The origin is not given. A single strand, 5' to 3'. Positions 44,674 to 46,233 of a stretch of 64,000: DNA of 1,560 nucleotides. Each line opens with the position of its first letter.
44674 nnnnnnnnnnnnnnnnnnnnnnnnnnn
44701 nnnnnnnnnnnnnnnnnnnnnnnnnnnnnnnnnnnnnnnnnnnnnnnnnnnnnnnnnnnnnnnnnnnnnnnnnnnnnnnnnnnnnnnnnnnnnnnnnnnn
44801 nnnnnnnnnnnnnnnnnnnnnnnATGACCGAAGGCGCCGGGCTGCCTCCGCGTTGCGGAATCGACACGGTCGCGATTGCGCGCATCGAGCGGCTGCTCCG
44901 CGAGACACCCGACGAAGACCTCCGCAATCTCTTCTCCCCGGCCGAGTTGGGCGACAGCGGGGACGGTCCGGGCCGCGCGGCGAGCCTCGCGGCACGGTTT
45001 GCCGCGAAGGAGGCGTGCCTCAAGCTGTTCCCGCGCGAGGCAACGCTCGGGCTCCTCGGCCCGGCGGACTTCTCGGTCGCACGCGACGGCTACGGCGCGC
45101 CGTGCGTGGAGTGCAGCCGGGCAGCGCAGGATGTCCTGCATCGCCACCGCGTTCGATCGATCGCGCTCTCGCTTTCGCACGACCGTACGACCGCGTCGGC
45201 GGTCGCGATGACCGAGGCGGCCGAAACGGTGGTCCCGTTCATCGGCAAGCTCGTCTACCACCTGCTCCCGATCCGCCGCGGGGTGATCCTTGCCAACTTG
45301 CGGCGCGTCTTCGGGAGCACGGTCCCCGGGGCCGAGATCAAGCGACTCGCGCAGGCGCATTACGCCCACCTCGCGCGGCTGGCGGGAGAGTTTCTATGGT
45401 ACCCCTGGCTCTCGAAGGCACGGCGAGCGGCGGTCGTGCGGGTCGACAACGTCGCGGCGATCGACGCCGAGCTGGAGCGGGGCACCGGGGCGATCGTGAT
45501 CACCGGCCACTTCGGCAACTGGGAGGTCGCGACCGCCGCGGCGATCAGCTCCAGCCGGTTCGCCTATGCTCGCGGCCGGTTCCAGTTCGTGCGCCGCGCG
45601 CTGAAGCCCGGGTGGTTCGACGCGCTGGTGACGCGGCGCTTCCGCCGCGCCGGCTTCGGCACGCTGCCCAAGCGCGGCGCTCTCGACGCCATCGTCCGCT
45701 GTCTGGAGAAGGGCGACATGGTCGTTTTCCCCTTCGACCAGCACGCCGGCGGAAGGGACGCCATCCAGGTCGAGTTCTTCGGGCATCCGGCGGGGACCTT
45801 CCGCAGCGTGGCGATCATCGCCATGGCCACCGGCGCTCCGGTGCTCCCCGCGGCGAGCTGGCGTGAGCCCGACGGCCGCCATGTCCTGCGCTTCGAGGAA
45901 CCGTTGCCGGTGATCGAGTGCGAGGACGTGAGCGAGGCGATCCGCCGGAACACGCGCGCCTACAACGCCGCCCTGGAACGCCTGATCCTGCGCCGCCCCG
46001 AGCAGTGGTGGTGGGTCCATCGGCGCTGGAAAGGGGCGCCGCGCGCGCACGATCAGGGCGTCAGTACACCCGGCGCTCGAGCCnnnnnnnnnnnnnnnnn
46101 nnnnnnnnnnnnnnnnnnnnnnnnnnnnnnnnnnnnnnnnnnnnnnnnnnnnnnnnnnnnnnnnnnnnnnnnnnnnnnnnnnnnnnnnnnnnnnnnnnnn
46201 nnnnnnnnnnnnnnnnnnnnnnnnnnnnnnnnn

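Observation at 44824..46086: Single ORF fusing an AcpS-type phosphopantetheinyl transferase to an LpxL/HtrB-type acyltransferase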

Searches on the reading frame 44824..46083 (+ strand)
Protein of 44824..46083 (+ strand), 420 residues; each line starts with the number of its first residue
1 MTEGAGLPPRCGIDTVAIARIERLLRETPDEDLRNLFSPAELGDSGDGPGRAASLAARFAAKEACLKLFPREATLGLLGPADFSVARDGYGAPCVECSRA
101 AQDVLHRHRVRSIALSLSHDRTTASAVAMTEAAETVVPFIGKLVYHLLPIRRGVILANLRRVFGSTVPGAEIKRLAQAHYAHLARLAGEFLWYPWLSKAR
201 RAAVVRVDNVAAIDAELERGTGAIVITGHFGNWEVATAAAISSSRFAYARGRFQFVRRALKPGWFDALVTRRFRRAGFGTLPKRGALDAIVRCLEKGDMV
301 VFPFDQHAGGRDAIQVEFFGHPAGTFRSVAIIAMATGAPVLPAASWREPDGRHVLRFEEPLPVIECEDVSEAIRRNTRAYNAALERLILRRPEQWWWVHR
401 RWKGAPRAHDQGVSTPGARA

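Call 4: search_protein_families(library=pfam, proteins=[window:44824-46083:+], max_evalue=0.01)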
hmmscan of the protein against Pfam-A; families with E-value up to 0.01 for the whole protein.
window:44824-46083:+ (420 aa): 2 families
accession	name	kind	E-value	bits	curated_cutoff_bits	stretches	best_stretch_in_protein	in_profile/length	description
PF03279.18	Lip_A_acyltrans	-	4e-37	128.4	22.3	1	132-403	33-294/295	Bacterial lipid A biosynthesis acyltransferase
PF01648.25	ACPS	-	4.9e-10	39.9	25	1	11-102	2-93/111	4'-phosphopantetheinyl transferase superfamily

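Call 5: search_protein_families(library=ncbifam, proteins=[window:44824-46083:+], max_evalue=0.001)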
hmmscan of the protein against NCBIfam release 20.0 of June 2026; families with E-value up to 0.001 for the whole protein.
window:44824-46083:+ (420 aa): 27 families (the best 25 are shown)
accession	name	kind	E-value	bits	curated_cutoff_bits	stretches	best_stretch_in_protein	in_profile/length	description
NF006270.0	PRK08419.1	equivalog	3.6e-35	121.7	248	1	135-404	27-290/298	lipid A biosynthesis lauroyl acyltransferase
NF006432.0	PRK08706.1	equivalog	2.1e-25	89.6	384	1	135-408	21-284/289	lipid A biosynthesis lauroyl acyltransferase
NF005399.0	PRK06946.1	subfamily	4.6e-25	88.4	343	1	140-407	32-288/294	lipid A biosynthesis lauroyl acyltransferase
NF005120.0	PRK06553.1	equivalog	1.3e-24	87.1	273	1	130-403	43-307/308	lipid A biosynthesis lauroyl acyltransferase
TIGR02207.1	lipid_A_htrB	subfamily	1.1e-23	84.1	297.8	1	140-407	40-296/303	LpxL/LpxP family Kdo(2)-lipid IV(A) lauroyl/palmitoleoyl acyltransferase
NF006437.0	PRK08733.1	equivalog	1.4e-21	77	540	1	139-409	45-301/306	LpxL/LpxP family Kdo(2)-lipid IV(A) lauroyl/palmitoleoyl acyltransferase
NF006487.0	PRK08905.1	equivalog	5.2e-21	74.9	281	1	136-408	21-279/290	lysophospholipid acyltransferase family protein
NF005919.0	PRK07920.1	equivalog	7.6e-21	74.4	209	1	157-403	54-294/311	phosphatidylinositol mannoside acyltransferase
NF004191.0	PRK05646.1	equivalog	4.6e-19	68.7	491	1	139-409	42-302/310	lipid A biosynthesis lauroyl acyltransferase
NF005340.0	PRK06860.1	subfamily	2.9e-16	59.5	398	1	140-408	46-303/309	lipid A biosynthesis lauroyl acyltransferase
NF000832.0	PRK00070.3-2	equivalog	8.3e-16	58.4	107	1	12-131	6-115/116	holo-ACP synthase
NF011250.0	PRK14656.1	equivalog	2.1e-15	56.9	175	1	11-131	5-124/126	holo-[acyl-carrier-protein] synthase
NF005150.0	PRK06628.1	equivalog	1.1e-14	54.5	350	1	133-403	32-289/290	lipid A biosynthesis lauroyl acyltransferase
NF011254.0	PRK14660.1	equivalog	1.3e-14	54.3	195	1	11-128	5-121/125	holo-[acyl-carrier-protein] synthase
TIGR00556.1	pantethn_trn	domain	1.7e-14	54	45.35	1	12-131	6-126/128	phosphopantetheine--protein transferase domain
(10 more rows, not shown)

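Call 6: find_homologous_proteins(query=window:44824-46083:+, max_evalue=0.00001)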
Query window:44824-46083:+ (420 aa): 3048 proteins with E <= 0.00001 among 8000 candidates; the best 120 are listed.
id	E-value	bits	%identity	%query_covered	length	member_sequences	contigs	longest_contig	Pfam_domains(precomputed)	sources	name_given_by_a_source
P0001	1.8e-279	945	100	100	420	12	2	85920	PF01648.26,PF03279.19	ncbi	ncbi:MAG: 4'-phosphopantetheinyl transferase superfamily protein [Burkholderiales bacterium]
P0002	1.5e-278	942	100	100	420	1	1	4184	PF01648.26,PF03279.19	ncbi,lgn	ncbi:MAG: 4'-phosphopantetheinyl transferase superfamily protein [Burkholderiales bacterium]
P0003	1.7e-245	833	89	100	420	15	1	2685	PF01648.26,PF03279.19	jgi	jgi:KDO2-lipid IV(A) lauroyltransferase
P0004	6.0e-243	824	88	100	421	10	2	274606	PF01648.26,PF03279.19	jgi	jgi:KDO2-lipid IV(A) lauroyltransferase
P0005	1.8e-238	810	87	100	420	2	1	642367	PF01648.26,PF03279.19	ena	-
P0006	8.7e-234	794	85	100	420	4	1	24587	PF01648.26,PF03279.19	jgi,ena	-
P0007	8.8e-232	788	88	96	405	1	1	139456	PF01648.26,PF03279.19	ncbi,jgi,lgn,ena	-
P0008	1.7e-231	787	86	96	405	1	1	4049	PF01648.26,PF03279.19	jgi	jgi:KDO2-lipid IV(A) lauroyltransferase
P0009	2.1e-231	786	86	96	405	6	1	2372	PF01648.26,PF03279.19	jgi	jgi:KDO2-lipid IV(A) lauroyltransferase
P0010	6.6e-230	781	86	99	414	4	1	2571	PF01648.26,PF03279.19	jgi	-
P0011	5.1e-228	775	85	96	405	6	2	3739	PF01648.26,PF03279.19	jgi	jgi:KDO2-lipid IV(A) lauroyltransferase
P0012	1.2e-227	774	85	96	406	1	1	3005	PF01648.26,PF03279.19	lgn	-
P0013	2.2e-226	770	83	100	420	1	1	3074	PF01648.26,PF03279.19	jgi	jgi:KDO2-lipid IV(A) lauroyltransferase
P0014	3.7e-226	769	84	99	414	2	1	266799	PF01648.26,PF03279.19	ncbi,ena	-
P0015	1.5e-225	767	83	99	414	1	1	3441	PF01648.26,PF03279.19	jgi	jgi:KDO2-lipid IV(A) lauroyltransferase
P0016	9.1e-224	761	85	96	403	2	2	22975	PF01648.26,PF03279.19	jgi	jgi:KDO2-lipid IV(A) lauroyltransferase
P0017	6.2e-216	735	82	95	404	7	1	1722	PF01648.26,PF03279.19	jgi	jgi:KDO2-lipid IV(A) lauroyltransferase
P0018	1.9e-209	714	81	95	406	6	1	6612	PF01648.26,PF03279.19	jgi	jgi:KDO2-lipid IV(A) lauroyltransferase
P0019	5.8e-208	709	76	100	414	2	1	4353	PF01648.26,PF03279.19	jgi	jgi:KDO2-lipid IV(A) lauroyltransferase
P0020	6.6e-200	683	76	96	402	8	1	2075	PF01648.26,PF03279.19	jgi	-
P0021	3.5e-198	677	76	96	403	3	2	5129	PF01648.26,PF03279.19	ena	-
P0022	5.7e-197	673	76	96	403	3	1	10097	PF01648.26,PF03279.19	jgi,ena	-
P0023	1.1e-189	649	71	98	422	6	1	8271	PF01648.26,PF03279.19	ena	-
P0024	1.2e-188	646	72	94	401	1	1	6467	PF01648.26,PF03279.19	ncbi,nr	ncbi:MAG TPA: 4'-phosphopantetheinyl transferase superfamily protein [Candidatus Methylomirabilis sp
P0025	1.8e-188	645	72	96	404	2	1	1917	PF01648.26,PF03279.19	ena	-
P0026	2.4e-188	645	72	94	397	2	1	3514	PF01648.26,PF03279.19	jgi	jgi:KDO2-lipid IV(A) lauroyltransferase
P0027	2.9e-188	644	71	97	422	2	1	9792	PF01648.26,PF03279.19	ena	-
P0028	2.9e-187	641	71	97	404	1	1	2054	PF01648.26,PF03279.19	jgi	jgi:KDO2-lipid IV(A) lauroyltransferase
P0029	1.4e-186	639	73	94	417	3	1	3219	PF01648.26,PF03279.19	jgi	jgi:KDO2-lipid IV(A) lauroyltransferase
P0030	2.6e-186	638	71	97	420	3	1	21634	PF01648.26,PF03279.19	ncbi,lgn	-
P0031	5.4e-186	637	73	94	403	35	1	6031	PF01648.26,PF03279.19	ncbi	ncbi:MAG: LpxL/LpxP family acyltransferase [Burkholderiales bacterium]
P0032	1.3e-185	636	71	98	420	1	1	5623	PF01648.26,PF03279.19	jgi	-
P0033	3.4e-185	634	71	98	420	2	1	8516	PF01648.26,PF03279.19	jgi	-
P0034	4.0e-185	634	71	96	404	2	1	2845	PF01648.26,PF03279.19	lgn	-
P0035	1.0e-184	633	71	96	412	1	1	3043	PF01648.26,PF03279.19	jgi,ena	-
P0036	1.0e-184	633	68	100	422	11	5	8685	PF01648.26,PF03279.19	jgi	jgi:KDO2-lipid IV(A) lauroyltransferase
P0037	1.5e-184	632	70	97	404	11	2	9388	PF01648.26,PF03279.19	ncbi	-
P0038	2.1e-184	632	71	96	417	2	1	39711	PF01648.26,PF03279.19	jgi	-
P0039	1.5e-183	629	69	98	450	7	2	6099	PF01648.26,PF03279.19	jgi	jgi:KDO2-lipid IV(A) lauroyltransferase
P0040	2.0e-183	628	71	96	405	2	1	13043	PF01648.26,PF03279.19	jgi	jgi:KDO2-lipid IV(A) lauroyltransferase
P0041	2.1e-183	628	71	97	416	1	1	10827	PF01648.26,PF03279.19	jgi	jgi:KDO2-lipid IV(A) lauroyltransferase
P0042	3.6e-183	627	71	97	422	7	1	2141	PF01648.26,PF03279.19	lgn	-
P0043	6.5e-183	627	72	94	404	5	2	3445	PF01648.26,PF03279.19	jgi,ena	-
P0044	6.6e-183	627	70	96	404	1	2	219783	PF01648.26,PF03279.19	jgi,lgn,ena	-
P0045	9.4e-183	626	70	97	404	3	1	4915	PF01648.26,PF03279.19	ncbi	-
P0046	9.7e-183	626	69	98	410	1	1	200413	PF01648.26,PF03279.19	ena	-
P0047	1.0e-182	626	70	96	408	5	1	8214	PF01648.26,PF03279.19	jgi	jgi:phosphopantetheine--protein transferase-like protein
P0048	1.1e-182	626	70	96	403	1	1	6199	PF01648.26,PF03279.19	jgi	jgi:KDO2-lipid IV(A) lauroyltransferase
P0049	1.1e-182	626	69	98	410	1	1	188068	PF01648.26,PF03279.19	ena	-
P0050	1.4e-182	626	69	98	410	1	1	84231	PF01648.26,PF03279.19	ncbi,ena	-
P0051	1.7e-182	625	69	98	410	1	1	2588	PF01648.26,PF03279.19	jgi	jgi:phosphopantetheine--protein transferase-like protein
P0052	1.9e-182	625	69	98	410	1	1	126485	PF01648.26,PF03279.19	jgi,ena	jgi:phosphopantetheine--protein transferase-like protein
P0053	1.9e-182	625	71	94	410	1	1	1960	PF01648.26,PF03279.19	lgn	-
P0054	2.2e-182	625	69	99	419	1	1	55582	PF01648.26,PF03279.19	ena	-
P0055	3.5e-182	624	70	96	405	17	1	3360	PF01648.26,PF03279.19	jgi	jgi:KDO2-lipid IV(A) lauroyltransferase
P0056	4.6e-182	624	70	94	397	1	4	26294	PF01648.26,PF03279.19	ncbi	-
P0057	6.1e-182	623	69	97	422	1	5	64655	PF01648.26,PF03279.19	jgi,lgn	jgi:KDO2-lipid IV(A) lauroyltransferase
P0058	6.8e-182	623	68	97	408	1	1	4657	PF01648.26,PF03279.19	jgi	-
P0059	1.5e-181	622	69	98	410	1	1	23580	PF01648.26,PF03279.19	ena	-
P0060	1.5e-181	622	71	94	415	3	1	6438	PF01648.26,PF03279.19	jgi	jgi:KDO2-lipid IV(A) lauroyltransferase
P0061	2.0e-181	622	69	96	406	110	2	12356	PF01648.26,PF03279.19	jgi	jgi:KDO2-lipid IV(A) lauroyltransferase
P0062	2.0e-181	622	68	97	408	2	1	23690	PF01648.26,PF03279.19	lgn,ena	-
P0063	2.4e-181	621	70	96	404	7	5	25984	PF01648.26,PF03279.19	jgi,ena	jgi:KDO2-lipid IV(A) lauroyltransferase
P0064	2.4e-181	621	70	96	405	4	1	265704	PF01648.26,PF03279.19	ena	-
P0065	2.5e-181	621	69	96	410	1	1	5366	PF01648.26,PF03279.19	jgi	jgi:KDO2-lipid IV(A) lauroyltransferase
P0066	2.7e-181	621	69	96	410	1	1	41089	PF01648.26,PF03279.19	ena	-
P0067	2.8e-181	621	68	98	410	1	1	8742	PF01648.26,PF03279.19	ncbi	ncbi:MAG: 4'-phosphopantetheinyl transferase superfamily protein [Burkholderiales bacterium]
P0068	3.0e-181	621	69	96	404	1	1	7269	PF01648.26,PF03279.19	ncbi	-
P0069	3.2e-181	621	69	94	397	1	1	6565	PF01648.26,PF03279.19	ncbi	-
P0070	4.0e-181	621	69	96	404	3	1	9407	PF01648.26,PF03279.19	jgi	-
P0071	4.3e-181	621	69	97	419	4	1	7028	PF01648.26,PF03279.19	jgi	jgi:KDO2-lipid IV(A) lauroyltransferase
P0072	8.1e-181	620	70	96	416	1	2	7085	PF01648.26,PF03279.19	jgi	jgi:KDO2-lipid IV(A) lauroyltransferase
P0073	2.1e-180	618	69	96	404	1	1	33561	PF01648.26,PF03279.19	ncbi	-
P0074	2.3e-180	618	68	97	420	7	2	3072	PF01648.26,PF03279.19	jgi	jgi:KDO2-lipid IV(A) lauroyltransferase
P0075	2.3e-180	618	68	96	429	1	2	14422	PF01648.26,PF03279.19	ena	-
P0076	2.5e-180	618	68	96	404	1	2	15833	PF01648.26,PF03279.19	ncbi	-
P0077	2.6e-180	618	70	94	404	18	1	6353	PF01648.26,PF03279.19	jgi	-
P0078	2.7e-180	618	69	97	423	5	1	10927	PF01648.26,PF03279.19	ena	-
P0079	3.5e-180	618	70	97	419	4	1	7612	PF01648.26,PF03279.19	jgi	jgi:phosphopantetheine--protein transferase-like protein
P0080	6.5e-180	617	72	94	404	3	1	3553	PF01648.26,PF03279.19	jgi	jgi:phosphopantetheine--protein transferase-like protein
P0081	7.4e-180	617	69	96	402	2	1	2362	PF01648.26,PF03279.19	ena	-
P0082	8.5e-180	616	71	96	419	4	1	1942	PF01648.26,PF03279.19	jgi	jgi:phosphopantetheine--protein transferase-like protein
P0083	1.9e-179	615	68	97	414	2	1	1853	PF01648.26,PF03279.19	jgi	-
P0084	2.0e-179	615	71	95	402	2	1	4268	PF01648.26,PF03279.19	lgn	-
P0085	2.4e-179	615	70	96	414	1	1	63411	PF01648.26,PF03279.19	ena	-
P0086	3.4e-179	614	69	96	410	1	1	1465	PF01648.26,PF03279.19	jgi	jgi:KDO2-lipid IV(A) lauroyltransferase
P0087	6.6e-179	613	71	94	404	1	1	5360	PF01648.26,PF03279.19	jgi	jgi:KDO2-lipid IV(A) lauroyltransferase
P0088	7.0e-179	613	69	96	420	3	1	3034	PF01648.26,PF03279.19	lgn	-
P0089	7.4e-179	613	71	96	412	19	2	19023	PF01648.26,PF03279.19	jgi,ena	-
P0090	9.6e-179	613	70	96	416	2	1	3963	PF01648.26,PF03279.19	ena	-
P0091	1.1e-178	613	70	94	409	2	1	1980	PF01648.26,PF03279.19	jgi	jgi:KDO2-lipid IV(A) lauroyltransferase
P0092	1.7e-178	612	67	99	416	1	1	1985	PF01648.26,PF03279.19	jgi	jgi:KDO2-lipid IV(A) lauroyltransferase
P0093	2.7e-178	611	71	94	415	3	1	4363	PF01648.26,PF03279.19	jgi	jgi:KDO2-lipid IV(A) lauroyltransferase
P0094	2.7e-178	611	67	96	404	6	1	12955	PF01648.26,PF03279.19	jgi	-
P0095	3.6e-178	611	69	94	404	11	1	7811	PF01648.26,PF03279.19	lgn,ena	-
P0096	8.8e-178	610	68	97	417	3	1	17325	PF01648.26,PF03279.19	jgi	jgi:KDO2-lipid IV(A) lauroyltransferase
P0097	1.1e-177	609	66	98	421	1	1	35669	PF01648.26,PF03279.19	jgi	jgi:KDO2-lipid IV(A) lauroyltransferase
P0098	1.1e-177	609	69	96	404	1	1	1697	PF01648.26,PF03279.19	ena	-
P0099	1.7e-177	609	68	96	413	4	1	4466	PF01648.26,PF03279.19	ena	-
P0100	1.8e-177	609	68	96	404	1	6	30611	PF01648.26,PF03279.19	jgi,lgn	jgi:KDO2-lipid IV(A) lauroyltransferase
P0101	1.8e-177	609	68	96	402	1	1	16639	PF01648.26,PF03279.19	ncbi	-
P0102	2.9e-177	608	68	100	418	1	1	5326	PF01648.26,PF03279.19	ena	-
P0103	3.6e-177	608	67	96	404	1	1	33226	PF01648.26,PF03279.19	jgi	jgi:phosphopantetheine--protein transferase-like protein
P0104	3.9e-177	608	70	94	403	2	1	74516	PF01648.26,PF03279.19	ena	-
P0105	4.1e-177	608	68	96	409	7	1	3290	PF01648.26,PF03279.19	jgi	jgi:KDO2-lipid IV(A) lauroyltransferase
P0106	4.4e-177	607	69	94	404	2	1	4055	PF01648.26,PF03279.19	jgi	-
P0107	5.1e-177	607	70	95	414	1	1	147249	PF01648.26,PF03279.19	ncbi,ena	-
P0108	5.6e-177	607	68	97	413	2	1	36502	PF01648.26,PF03279.19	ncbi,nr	ncbi:MAG: 4'-phosphopantetheinyl transferase superfamily protein [Burkholderiales bacterium]|nr:4'-p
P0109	5.7e-177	607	69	96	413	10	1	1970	PF01648.26,PF03279.19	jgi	jgi:KDO2-lipid IV(A) lauroyltransferase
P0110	6.0e-177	607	70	94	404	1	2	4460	PF01648.26,PF03279.19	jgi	jgi:KDO2-lipid IV(A) lauroyltransferase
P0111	7.0e-177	607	69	96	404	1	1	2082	PF01648.26,PF03279.19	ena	-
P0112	1.3e-176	606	70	94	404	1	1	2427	PF01648.26,PF03279.19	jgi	jgi:KDO2-lipid IV(A) lauroyltransferase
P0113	1.3e-176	606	70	96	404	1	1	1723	PF01648.26,PF03279.19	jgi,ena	-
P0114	1.4e-176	606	71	95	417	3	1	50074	PF01648.26,PF03279.19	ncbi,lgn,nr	ncbi:MAG: 4'-phosphopantetheinyl transferase superfamily protein [Burkholderiales bacterium]|nr:4'-p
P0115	2.3e-176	605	71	94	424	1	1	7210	PF01648.26,PF03279.19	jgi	-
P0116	2.5e-176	605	67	97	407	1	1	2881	PF01648.26,PF03279.19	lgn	-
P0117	2.9e-176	605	70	95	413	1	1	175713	PF01648.26,PF03279.19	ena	-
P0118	3.5e-176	604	69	95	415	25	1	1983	PF01648.26,PF03279.19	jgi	jgi:KDO2-lipid IV(A) lauroyltransferase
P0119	5.6e-176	604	67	97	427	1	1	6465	PF01648.26,PF03279.19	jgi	jgi:phosphopantetheine--protein transferase-like protein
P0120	7.7e-176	603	69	95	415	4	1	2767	PF01648.26,PF03279.19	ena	-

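Call 9: search_protein_representatives(protein=window:44824-46083:+)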
Query: 420 residues. Proteins with E-value up to 0.001 (for the whole library): 14720; up to 1e-10: 6337; up to 1e-30: 306. The best 150 are listed.
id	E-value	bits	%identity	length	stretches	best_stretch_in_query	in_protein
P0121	8.8e-133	459.8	54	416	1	7-405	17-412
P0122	4.4e-112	391.6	63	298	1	122-404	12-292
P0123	2.5e-109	382.5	69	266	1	154-408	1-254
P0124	8.5e-100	351.1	65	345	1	9-273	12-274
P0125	7.2e-96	338.2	47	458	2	123-404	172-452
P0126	9.7e-93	327.9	45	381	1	22-404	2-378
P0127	7.0e-86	305.3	59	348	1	95-349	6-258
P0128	2.5e-83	296.9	44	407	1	52-403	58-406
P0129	1.2e-82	294.7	57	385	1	1-258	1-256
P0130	1.3e-81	291.3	62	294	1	9-237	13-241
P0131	7.2e-80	285.5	59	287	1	162-407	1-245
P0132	5.1e-79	282.7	54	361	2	9-152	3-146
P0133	1.9e-78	280.8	49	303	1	132-406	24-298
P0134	3.2e-71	257.0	45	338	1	131-410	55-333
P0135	1.7e-69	251.3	69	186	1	250-408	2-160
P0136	8.4e-69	249.0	45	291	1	131-405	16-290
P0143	4.0e-59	217.2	43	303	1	134-409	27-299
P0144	7.0e-59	216.4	30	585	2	131-409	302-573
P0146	1.9e-58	214.9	51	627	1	8-243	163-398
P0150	3.1e-57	210.9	29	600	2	139-406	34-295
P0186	3.1e-44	168.1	29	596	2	137-415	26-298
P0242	1.6e-36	142.7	29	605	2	133-407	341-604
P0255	1.1e-35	140.0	27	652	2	139-406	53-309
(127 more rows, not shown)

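Call 13: find_related_loci(query=A2, collection=genome_contigs, flank=10000)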
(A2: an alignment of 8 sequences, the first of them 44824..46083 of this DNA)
Query A2 (420 aa) in genome_contigs; peptide patterns used: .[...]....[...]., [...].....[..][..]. (x = any residue, [..] = any of these).
600 stretches matched a pattern (row limit reached: there are more); 585 encode a relative of the query (tblastn E <= 1e-3); the best 80 are kept; 80 distinct loci.
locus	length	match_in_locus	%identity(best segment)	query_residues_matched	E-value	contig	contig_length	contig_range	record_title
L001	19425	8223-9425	70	1-403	3e-177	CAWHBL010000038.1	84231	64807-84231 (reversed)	MAG: uncultured beta proteobacterium isolate MFD00962.bin.3.492 genome assembly, contig: contig_88834, whole genome shot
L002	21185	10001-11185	71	10-406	9e-172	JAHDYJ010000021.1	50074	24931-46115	MAG: Burkholderiales bacterium isolate PRO12 NODE_1427_length_50074_cov_6.705652, whole genome shotgun sequence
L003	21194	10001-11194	66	8-407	2e-171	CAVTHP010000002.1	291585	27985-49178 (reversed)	MAG: uncultured beta proteobacterium isolate MFD05942.bin.2.97 genome assembly, contig: contig_11054, whole genome shotg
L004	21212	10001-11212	68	1-407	5e-170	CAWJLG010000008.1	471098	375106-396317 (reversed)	MAG: uncultured beta proteobacterium isolate MFD05942.bin.1.21 genome assembly, contig: contig_21347, whole genome shotg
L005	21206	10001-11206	65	1-404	6e-168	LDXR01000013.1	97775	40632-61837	MAG: candidate division NC10 bacterium CSP1-5 XU15_C0013, whole genome shotgun sequence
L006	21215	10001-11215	65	1-407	4e-167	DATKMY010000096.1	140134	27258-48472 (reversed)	MAG TPA_asm: Casimicrobiaceae bacterium isolate SMAG_U14723 k141_5179009, whole genome shotgun sequence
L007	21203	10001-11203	67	1-403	1e-166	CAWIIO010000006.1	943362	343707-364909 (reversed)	MAG: uncultured beta proteobacterium isolate MFD04944.bin.1.137 genome assembly, contig: contig_25543, whole genome shot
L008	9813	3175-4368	65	8-407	4e-166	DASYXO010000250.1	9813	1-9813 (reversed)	MAG TPA_asm: Casimicrobiaceae bacterium isolate SMAG_U6310 k141_1018346, whole genome shotgun sequence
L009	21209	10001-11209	66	2-403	3e-166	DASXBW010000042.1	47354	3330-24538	MAG TPA_asm: Casimicrobiaceae bacterium isolate SMAG_U5044 k141_456331, whole genome shotgun sequence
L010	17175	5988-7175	67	8-403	7e-166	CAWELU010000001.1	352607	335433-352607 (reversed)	MAG: uncultured beta proteobacterium isolate MFD05674.bin.2.160 genome assembly, contig: contig_100206, whole genome sho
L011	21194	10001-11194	66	8-407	4e-165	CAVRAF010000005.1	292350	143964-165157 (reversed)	MAG: uncultured proteobacterium isolate MFD00031.bin.2.14 genome assembly, contig: contig_32293, whole genome shotgun se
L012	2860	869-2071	63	5-407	2e-174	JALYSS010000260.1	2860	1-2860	MAG: Pseudomonadota bacterium isolate LIV bin10 SD1460-62_k127_1111915, whole genome shotgun sequence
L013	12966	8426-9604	63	10-404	1e-163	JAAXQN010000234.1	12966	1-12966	MAG: Candidatus Methylomirabilis sp. isolate MAG-BB-18 scaffold_885, whole genome shotgun sequence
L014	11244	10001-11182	64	10-405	1e-163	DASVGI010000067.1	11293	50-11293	MAG TPA_asm: Casimicrobiaceae bacterium isolate SMAG_U2111 k141_257594, whole genome shotgun sequence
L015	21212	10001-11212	66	1-406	1e-163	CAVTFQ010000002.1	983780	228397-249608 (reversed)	MAG: uncultured beta proteobacterium isolate MFD00822.bin.1.63 genome assembly, contig: contig_28186, whole genome shotg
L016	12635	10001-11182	64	10-405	5e-163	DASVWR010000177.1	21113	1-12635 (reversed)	MAG TPA_asm: Casimicrobiaceae bacterium isolate SMAG_U2553 k141_1139315, whole genome shotgun sequence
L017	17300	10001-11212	65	9-409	5e-163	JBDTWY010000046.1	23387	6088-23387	MAG: Betaproteobacteria bacterium isolate cluster4_bin.103 NODE_3579_length_23387_cov_20.378493, whole genome shotgun se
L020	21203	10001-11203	63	1-403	4e-161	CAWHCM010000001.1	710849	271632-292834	MAG: uncultured beta proteobacterium isolate MFD00822.bin.2.136 genome assembly, contig: contig_105459, whole genome sho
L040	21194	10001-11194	64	4-403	1e-152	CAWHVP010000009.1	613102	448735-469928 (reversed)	MAG: uncultured beta proteobacterium isolate MFD02979.bin.2.55 genome assembly, contig: contig_20814, whole genome shotg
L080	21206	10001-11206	54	2-406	1e-131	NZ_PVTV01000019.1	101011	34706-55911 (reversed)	Jezberella montanilacus strain MWH-P2sevCIIIb Ga0121177_109, whole genome shotgun sequence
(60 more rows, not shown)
